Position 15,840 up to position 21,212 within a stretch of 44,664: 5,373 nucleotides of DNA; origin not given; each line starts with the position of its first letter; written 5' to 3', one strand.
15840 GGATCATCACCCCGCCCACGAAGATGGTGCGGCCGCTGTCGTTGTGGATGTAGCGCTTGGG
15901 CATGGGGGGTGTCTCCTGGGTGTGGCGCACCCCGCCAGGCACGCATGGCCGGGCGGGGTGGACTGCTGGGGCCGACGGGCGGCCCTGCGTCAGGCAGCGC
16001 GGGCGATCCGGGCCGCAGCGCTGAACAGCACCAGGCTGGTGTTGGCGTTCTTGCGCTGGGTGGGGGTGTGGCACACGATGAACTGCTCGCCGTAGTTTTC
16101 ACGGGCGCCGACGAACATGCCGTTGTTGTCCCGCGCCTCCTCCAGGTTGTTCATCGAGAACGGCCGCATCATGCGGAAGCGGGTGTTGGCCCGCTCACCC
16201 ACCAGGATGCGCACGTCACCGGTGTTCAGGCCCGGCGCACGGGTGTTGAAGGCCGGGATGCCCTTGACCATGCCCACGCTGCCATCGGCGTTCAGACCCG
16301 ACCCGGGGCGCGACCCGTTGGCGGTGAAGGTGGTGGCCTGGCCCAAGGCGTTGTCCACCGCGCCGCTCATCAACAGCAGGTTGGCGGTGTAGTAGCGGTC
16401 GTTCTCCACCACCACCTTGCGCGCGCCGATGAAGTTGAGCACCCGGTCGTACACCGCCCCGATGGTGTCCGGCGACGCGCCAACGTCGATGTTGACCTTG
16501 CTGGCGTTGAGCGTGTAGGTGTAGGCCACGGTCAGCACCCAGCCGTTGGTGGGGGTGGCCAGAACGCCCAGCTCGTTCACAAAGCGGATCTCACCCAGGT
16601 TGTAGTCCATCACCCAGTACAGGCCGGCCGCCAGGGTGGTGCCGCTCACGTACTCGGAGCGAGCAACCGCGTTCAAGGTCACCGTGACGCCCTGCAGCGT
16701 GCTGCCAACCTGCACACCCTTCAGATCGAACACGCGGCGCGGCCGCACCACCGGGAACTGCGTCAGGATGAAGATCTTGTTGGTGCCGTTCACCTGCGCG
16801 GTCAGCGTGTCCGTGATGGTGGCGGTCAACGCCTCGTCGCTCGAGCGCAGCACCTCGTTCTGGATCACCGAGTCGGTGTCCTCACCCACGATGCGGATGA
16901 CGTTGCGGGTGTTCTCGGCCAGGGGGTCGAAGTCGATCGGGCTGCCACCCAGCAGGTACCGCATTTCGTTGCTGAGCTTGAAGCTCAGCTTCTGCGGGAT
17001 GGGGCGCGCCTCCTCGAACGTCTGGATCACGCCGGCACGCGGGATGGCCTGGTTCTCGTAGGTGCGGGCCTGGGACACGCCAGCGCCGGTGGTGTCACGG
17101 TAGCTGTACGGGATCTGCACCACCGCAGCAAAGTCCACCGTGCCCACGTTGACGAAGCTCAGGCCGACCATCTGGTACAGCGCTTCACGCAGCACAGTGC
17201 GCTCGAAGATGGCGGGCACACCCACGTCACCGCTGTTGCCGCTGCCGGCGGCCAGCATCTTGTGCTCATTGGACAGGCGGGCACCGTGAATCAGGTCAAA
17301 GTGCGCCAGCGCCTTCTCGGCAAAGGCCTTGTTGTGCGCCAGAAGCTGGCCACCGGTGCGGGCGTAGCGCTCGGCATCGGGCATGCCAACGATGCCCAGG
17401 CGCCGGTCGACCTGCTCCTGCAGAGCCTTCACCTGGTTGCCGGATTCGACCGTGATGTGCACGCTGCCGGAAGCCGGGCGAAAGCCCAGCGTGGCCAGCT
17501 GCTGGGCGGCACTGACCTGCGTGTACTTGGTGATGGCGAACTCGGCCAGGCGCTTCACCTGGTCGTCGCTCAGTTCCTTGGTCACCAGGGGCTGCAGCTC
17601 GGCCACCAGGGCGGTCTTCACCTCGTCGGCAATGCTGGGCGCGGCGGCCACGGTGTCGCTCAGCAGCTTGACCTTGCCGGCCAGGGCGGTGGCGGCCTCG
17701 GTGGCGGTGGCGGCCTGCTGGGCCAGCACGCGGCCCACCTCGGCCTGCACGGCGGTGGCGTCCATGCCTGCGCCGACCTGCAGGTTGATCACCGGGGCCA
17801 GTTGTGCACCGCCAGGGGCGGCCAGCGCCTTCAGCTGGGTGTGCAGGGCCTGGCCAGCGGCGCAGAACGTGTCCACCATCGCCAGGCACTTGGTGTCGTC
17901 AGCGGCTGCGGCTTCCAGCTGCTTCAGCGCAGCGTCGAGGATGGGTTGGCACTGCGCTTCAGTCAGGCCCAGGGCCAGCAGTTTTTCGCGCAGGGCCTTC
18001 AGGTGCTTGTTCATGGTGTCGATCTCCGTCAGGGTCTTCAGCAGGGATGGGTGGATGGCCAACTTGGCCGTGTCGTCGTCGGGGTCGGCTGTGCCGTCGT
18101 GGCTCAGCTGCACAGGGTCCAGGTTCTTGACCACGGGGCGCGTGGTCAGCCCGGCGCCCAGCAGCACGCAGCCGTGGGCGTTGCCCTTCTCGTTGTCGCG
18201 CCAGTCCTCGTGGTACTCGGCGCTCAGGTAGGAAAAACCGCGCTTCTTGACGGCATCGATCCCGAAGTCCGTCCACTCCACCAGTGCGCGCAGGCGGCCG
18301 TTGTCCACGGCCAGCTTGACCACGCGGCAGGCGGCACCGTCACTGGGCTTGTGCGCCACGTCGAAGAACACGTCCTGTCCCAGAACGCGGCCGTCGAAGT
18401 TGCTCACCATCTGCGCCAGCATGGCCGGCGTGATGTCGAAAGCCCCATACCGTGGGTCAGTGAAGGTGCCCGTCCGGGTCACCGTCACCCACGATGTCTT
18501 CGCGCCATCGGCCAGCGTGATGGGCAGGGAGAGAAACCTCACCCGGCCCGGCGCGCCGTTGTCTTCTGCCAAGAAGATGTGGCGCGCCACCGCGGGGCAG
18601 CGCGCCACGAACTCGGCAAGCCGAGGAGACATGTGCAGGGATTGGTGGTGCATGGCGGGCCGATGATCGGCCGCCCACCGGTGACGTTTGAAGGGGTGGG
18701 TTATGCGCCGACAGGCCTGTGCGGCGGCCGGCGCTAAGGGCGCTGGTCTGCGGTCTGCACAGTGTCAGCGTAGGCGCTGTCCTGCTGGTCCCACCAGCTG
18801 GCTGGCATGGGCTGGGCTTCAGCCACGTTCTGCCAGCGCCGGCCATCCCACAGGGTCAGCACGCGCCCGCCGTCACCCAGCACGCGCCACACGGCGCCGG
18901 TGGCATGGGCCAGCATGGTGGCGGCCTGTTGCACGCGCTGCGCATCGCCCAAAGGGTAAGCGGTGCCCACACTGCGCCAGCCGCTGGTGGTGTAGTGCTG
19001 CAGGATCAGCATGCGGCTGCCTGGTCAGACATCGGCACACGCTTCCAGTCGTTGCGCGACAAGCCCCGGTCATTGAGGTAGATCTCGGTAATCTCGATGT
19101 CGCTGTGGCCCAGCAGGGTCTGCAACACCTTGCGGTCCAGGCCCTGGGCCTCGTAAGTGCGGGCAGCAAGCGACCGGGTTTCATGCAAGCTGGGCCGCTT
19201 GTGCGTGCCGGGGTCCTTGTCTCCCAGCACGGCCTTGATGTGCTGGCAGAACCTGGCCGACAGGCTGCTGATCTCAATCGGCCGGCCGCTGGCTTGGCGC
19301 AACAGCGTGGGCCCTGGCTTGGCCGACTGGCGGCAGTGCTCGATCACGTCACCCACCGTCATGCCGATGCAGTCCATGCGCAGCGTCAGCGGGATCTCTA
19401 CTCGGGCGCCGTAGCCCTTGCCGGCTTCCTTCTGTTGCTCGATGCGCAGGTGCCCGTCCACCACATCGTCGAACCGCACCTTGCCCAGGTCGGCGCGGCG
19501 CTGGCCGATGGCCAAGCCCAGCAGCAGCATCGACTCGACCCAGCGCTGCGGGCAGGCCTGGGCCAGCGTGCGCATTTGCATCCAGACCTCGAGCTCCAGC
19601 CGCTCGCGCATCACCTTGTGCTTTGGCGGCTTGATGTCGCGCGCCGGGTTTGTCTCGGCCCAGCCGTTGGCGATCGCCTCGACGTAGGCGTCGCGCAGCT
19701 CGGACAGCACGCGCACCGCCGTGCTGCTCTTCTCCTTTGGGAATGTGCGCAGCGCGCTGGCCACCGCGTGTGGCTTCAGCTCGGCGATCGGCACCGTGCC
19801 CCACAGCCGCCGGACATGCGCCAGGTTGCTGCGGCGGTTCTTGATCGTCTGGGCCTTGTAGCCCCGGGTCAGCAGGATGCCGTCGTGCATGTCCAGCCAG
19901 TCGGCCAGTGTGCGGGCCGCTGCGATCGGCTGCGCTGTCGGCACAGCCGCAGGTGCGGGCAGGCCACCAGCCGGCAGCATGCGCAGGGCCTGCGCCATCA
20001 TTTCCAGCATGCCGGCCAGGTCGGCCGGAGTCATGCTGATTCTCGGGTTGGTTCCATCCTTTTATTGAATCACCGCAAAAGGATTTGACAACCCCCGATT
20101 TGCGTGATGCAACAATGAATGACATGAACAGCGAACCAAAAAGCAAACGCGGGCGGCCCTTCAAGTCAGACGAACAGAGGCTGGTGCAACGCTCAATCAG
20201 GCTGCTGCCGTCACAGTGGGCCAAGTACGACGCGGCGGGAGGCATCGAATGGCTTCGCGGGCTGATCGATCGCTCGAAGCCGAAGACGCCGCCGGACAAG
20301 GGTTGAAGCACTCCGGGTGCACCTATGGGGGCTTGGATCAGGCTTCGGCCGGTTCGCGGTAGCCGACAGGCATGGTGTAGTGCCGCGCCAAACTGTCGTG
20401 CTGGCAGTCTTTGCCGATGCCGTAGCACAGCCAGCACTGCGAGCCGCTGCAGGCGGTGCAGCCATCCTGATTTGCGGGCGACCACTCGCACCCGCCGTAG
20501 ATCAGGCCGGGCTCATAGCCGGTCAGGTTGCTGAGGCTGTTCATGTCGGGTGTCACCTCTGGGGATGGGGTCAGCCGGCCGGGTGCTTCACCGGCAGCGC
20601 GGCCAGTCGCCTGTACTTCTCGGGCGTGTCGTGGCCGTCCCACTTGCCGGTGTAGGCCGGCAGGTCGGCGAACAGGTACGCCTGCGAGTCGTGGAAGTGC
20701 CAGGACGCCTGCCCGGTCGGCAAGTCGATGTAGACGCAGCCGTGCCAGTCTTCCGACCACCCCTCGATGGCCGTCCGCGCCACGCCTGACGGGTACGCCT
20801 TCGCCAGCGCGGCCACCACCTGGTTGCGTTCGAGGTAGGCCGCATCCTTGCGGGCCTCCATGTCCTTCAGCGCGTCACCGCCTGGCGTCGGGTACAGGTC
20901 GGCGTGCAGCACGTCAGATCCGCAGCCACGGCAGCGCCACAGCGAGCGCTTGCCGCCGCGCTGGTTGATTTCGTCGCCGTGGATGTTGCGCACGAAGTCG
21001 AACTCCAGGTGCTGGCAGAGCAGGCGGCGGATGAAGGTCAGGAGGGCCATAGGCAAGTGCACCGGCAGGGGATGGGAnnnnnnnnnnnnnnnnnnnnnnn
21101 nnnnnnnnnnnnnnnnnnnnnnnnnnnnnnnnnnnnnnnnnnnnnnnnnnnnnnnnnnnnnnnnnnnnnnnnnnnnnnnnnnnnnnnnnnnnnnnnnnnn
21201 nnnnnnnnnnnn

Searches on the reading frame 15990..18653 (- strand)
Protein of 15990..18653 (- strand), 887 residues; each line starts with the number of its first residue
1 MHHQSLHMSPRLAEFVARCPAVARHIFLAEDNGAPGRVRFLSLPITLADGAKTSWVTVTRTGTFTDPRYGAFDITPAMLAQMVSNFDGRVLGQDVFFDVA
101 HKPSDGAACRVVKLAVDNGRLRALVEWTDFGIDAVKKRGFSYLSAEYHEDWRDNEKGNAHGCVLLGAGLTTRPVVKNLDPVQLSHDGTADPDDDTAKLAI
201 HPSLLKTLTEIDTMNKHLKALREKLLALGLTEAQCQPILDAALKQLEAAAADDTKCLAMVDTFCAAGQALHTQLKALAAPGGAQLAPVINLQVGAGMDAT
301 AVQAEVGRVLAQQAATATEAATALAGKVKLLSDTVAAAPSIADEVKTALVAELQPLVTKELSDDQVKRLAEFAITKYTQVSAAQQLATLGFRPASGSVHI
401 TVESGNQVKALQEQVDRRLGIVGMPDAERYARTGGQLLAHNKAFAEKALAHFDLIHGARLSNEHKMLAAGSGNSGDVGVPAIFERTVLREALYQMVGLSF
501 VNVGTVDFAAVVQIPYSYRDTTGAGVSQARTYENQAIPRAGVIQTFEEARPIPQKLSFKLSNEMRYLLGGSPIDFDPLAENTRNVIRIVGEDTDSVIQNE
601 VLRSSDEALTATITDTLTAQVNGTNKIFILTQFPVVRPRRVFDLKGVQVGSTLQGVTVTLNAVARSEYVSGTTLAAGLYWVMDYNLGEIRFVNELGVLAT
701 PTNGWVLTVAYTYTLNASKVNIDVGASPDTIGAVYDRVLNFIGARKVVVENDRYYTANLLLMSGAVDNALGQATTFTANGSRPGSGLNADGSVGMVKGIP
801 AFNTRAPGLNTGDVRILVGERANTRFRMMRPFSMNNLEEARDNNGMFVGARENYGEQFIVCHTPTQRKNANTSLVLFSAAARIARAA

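Call 14: search_protein_families(library=pfam, proteins=[window:15990-18653:-], max_evalue=0.01)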
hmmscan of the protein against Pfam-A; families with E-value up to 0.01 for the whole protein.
window:15990-18653:- (887 aa): 1 family
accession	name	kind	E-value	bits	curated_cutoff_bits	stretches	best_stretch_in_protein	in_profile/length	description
PF10123.14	Mu-like_Pro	-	8.7e-10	39.1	25.2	1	71-325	21-251/330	Mu-like prophage I protein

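Call 15: search_protein_families(library=phrogs, proteins=[window:15990-18653:-], max_evalue=0.001)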
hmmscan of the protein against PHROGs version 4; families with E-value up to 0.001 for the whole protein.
window:15990-18653:- (887 aa): 2 families
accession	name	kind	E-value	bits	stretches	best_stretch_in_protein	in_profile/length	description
phrog_328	-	head and packaging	3.5e-13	50.9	1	44-370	13-322/339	head maturation protease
phrog_976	-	head and packaging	0.00045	20.7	1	50-326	28-312/415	head maturation protease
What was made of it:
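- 15990..18653 (-): 887-aa head protein (Mu gpI-type protease at the N-terminus; C-terminal half unidentified). Backbone homology resumes just upstream, at 18698. PF10123 and phrog_328 (calls 14, 15).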

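Call 45: find_related_loci(query=window:15990-18653:-, collection=viral_contigs, flank=10000)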
Query window:15990-18653:- (887 aa) in viral_contigs; peptide patterns used: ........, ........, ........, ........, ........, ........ (x = any residue, [..] = any of these).
9 stretches matched a pattern; 9 encode a relative of the query (tblastn E <= 1e-3); 9 distinct loci.
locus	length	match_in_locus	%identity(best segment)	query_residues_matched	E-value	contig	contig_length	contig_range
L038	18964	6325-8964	82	1-878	0e+0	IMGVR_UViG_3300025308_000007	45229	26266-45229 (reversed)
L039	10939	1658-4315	80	4-887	0e+0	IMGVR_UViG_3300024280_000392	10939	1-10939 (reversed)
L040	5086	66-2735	79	4-887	0e+0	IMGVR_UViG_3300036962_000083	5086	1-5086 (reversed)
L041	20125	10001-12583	73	24-887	0e+0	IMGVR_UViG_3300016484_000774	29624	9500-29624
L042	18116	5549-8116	71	23-887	0e+0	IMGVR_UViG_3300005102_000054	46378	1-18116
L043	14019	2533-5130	71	12-887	0e+0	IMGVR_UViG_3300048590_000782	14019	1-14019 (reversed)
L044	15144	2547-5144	71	12-887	0e+0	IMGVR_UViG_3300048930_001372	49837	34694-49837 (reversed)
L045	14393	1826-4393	66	13-878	0e+0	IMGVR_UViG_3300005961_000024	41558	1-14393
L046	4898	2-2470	65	48-878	0e+0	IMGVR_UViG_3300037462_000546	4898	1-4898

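Call 51: search_protein_families(library=pfam, proteins=[L038:3864-5351:+, L041:8141-9874:+, L038:5367-5750:+, L038:5776-6252:+], max_evalue=0.05)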
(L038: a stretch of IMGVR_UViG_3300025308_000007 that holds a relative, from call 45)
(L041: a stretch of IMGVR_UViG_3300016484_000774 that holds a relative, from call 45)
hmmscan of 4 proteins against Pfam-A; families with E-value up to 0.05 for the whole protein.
L038:3864-5351:+ (495 aa): 2 families
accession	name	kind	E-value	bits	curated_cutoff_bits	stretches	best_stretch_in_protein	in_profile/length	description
PF01522.26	Polysacc_deac_1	-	0.0045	17.4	23.1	1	278-358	14-91/124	Polysaccharide deacetylase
PF19271.4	Nis1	-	0.049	14.7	27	0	117-161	66-110/114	Nis1 family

L041:8141-9874:+ (577 aa): 0 families

L038:5367-5750:+ (127 aa): 1 family
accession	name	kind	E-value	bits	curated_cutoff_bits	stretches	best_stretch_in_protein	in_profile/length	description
PF22243.2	DUF5018-rel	-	0.034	14.7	28.1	0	32-73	29-70/115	DUF5018-related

L038:5776-6252:+ (158 aa): 0 families

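Call 120: search_protein_families(library=phrogs, proteins=[L041:8141-9874:+, L038:3864-5351:+, L038:5367-5750:+, L038:5776-6252:+], max_evalue=0.01)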
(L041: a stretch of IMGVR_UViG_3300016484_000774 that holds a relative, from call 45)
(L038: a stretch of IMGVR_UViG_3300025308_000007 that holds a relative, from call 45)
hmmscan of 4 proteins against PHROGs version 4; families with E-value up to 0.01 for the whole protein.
L041:8141-9874:+ (577 aa): 3 families
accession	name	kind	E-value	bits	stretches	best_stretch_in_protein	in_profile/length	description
phrog_21978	-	unknown function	6.4e-07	30.5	1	487-576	130-218/220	-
phrog_20194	-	unknown function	2.2e-05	24.6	1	478-563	187-276/495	-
phrog_8295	-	head and packaging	0.0003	21.1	1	485-561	203-279/295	virion structural protein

L038:3864-5351:+ (495 aa): 0 families

L038:5367-5750:+ (127 aa): 1 family
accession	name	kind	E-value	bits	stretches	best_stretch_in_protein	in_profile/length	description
phrog_6978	-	unknown function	4.9e-13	50.3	1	36-126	202-282/284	-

L038:5776-6252:+ (158 aa): 1 family
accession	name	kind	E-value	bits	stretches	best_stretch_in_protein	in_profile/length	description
phrog_3108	-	unknown function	2e-41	142.4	1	1-152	10-157/160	-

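Call 121: search_solved_structures(query=L041:8141-9874:+, max_evalue=1)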
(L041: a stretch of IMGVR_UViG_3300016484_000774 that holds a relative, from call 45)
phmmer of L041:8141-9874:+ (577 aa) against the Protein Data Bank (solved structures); distinct sequences matched with E-value up to 1: 1.
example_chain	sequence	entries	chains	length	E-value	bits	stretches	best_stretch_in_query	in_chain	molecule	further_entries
9ny6_C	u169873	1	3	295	0.2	13.7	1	484-559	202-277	Particle protein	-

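Call 122: search_solved_structures(query=L038:3864-5351:+, max_evalue=1)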
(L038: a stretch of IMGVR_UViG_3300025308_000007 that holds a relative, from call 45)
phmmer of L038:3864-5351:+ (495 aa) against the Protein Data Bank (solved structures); distinct sequences matched with E-value up to 1: 4.
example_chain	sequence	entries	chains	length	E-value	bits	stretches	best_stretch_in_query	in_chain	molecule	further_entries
6c35_A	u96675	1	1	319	0.1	14.6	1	36-121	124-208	5'-3' exonuclease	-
6c33_A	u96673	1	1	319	0.12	14.5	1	36-121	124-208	5'-3' exonuclease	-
6c34_A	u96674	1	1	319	0.14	14.2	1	38-121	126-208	5'-3' exonuclease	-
8hfa_A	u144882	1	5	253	0.91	11.5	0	270-346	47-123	NodB homology domain-containing protein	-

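Call 124: search_dna_similar(query=window:15990-18653:-, collection=phages, mode=protein, max_evalue=0.00001, max_rows=12)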
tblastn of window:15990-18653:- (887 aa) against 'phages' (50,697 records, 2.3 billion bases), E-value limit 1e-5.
Records with a match: 1; places in all: 1; records where one place covers at least 80% of the query: 1.
Best place of each record, by identity: <60% 1.
By first word of the organism name: Microcystis 1.
By host as written in the record: Microcystis aeruginosa 1.
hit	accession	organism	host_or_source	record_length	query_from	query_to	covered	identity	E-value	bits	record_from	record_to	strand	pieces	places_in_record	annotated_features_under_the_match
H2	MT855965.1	Microcystis phage vB_MaeS-yong1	Microcystis aeruginosa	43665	38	878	95%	36.4%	8e-139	462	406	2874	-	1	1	hypothetical protein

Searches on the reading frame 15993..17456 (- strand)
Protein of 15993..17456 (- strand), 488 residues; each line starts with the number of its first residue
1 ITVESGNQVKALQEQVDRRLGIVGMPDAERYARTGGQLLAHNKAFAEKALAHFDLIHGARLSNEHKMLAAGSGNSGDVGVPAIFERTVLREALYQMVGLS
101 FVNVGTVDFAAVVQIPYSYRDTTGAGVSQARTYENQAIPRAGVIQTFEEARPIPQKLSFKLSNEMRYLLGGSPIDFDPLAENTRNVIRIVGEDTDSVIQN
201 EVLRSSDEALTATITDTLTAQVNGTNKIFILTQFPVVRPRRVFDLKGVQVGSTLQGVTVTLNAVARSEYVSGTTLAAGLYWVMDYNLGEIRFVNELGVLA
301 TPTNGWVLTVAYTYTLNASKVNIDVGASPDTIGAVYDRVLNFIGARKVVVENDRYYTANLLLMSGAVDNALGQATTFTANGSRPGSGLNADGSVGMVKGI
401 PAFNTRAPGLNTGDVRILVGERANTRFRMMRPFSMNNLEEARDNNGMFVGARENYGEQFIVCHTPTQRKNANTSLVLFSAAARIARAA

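Call 123: search_solved_structures(query=window:15993-17456:-, max_evalue=1)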
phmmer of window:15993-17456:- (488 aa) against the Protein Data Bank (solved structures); distinct sequences matched with E-value up to 1: 0.
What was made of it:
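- Tried and rejected: The identity of the C-terminal half of the 887-aa head protein was not confirmed (calls 123, 124).
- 15990..18653 (-): The C-terminal half has no PDB hit (call 123).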

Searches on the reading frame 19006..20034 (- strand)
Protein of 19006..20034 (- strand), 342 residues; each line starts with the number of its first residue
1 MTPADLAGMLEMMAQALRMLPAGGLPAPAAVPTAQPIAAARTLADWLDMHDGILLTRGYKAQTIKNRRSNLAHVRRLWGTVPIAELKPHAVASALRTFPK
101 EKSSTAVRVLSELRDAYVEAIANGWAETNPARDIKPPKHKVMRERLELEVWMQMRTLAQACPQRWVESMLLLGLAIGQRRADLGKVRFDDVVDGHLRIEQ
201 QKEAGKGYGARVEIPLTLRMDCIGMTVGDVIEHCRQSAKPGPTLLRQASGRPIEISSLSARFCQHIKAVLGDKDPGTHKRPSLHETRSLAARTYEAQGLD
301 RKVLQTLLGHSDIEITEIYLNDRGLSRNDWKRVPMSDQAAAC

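Call 14: search_protein_families(library=pfam, proteins=[window:19006-20034:-], max_evalue=0.01)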
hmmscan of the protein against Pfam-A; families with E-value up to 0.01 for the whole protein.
window:19006-20034:- (342 aa): 3 families
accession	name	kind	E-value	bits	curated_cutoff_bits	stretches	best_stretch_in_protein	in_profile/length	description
PF00589.27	Phage_integrase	-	2e-13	50.9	27.1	1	154-322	8-168/172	Phage integrase family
PF22022.2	Phage_int_M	-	1.4e-08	35.3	27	1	58-135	15-94/96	Phage integrase central domain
PF02899.23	Phage_int_SAM_1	-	0.0064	17.2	22.3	0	53-123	8-82/83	Phage integrase, N-terminal SAM-like domain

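Call 15: search_protein_families(library=phrogs, proteins=[window:19006-20034:-], max_evalue=0.001)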
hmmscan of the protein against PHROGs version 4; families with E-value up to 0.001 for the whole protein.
window:19006-20034:- (342 aa): 4 families
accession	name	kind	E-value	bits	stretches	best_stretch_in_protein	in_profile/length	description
phrog_1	-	integration and excision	4.2e-34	119.8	1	28-321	157-434/611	integrase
phrog_7244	-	integration and excision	8.9e-34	117.9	1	42-235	74-262/263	integrase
phrog_216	-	integration and excision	7.8e-16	59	1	117-321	25-223/301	integrase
phrog_10320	-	unknown function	9.9e-07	29.9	1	279-324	38-82/89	-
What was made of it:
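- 19006..20034 (-): Tyrosine integrase 1, part of the window-specific block. It is related to integrases that sit next to GH homologues in three other loci. Pfam and PHROG hits (calls 14, 15).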

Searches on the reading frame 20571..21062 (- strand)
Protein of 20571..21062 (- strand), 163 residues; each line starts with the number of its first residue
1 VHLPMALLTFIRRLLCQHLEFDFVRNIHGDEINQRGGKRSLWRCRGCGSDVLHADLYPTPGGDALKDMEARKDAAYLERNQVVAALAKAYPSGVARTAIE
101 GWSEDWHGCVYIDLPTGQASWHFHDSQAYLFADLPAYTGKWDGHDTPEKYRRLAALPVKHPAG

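Call 14: search_protein_families(library=pfam, proteins=[window:20571-21062:-], max_evalue=0.01)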
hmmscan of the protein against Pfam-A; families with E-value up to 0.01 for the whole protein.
window:20571-21062:- (163 aa): 1 family
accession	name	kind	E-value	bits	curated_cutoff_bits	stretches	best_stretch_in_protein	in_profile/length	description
PF25311.1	WDGH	-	8.1e-06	26.5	27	1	76-154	14-95/97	WDGH domain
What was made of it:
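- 20571..21062 (-): WDGH-domain protein (163 aa), part of the window-specific block. PF25311, E 8e-6, 26.5 bits, just below the cut-off of 27 (call 14).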

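Call 15: search_protein_families(library=phrogs, proteins=[window:20571-21062:-], max_evalue=0.001)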
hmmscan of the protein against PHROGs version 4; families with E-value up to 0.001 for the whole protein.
window:20571-21062:- (163 aa): 3 families
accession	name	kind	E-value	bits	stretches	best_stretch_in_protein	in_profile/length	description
phrog_16023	-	unknown function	8.3e-10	40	1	69-154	15-116/128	-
phrog_3392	-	unknown function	1e-06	29.8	1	109-153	255-300/310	-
phrog_26338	-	unknown function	6.4e-06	27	1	103-154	111-160/177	-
